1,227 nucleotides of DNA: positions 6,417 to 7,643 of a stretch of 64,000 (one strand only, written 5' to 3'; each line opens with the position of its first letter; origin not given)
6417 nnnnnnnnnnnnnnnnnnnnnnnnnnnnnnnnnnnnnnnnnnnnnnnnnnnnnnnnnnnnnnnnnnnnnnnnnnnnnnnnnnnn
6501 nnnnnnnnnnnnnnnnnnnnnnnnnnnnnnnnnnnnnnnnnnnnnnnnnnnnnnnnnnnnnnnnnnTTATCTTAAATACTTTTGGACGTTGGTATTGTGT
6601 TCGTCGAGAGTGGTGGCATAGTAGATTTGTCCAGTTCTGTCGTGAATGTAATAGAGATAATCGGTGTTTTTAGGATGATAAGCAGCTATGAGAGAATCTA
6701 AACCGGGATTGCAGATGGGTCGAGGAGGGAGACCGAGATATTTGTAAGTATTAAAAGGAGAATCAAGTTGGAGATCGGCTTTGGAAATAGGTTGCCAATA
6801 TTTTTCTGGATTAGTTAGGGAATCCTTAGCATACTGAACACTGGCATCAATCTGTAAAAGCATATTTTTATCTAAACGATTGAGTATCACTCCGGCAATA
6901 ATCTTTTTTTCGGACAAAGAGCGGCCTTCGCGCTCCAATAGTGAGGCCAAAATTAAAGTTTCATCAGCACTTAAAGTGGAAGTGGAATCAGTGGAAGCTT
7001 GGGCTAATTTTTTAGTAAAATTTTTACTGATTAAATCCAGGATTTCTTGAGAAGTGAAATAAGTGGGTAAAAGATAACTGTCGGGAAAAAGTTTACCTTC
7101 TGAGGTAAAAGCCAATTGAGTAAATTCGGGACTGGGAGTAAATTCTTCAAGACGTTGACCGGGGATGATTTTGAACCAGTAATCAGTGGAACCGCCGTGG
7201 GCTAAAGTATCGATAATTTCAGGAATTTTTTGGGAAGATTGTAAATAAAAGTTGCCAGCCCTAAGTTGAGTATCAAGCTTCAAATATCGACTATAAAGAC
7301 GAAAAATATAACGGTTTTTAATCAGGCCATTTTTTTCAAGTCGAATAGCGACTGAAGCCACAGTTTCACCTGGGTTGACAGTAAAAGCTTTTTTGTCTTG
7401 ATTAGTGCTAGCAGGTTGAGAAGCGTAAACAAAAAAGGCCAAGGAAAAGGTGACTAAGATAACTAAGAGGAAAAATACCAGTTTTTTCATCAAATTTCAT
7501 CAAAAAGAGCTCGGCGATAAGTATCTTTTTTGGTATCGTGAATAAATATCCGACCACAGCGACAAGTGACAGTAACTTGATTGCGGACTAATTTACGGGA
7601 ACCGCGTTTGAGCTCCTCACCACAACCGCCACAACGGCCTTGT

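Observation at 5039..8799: Sortase with a nearby candidate LPAAG-type substrate in a CPR-like genome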

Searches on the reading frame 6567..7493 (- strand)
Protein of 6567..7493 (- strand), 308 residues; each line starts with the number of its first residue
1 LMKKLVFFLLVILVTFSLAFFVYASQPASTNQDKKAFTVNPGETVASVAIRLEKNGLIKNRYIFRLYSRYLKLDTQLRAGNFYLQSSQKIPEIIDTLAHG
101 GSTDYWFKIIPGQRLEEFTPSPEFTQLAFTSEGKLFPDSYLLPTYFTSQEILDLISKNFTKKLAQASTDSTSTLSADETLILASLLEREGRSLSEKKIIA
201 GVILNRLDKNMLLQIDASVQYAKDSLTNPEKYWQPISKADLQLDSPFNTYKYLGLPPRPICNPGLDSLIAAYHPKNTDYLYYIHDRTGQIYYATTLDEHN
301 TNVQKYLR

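Call 3: search_protein_families(library=pfam, proteins=[window:6567-7493:-], max_evalue=0.01)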
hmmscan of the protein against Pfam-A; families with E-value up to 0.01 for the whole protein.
window:6567-7493:- (308 aa): 1 family
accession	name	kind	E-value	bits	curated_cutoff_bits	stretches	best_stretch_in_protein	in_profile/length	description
PF02618.21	YceG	-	8.3e-68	229.3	32.4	1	37-305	1-275/275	YceG-like family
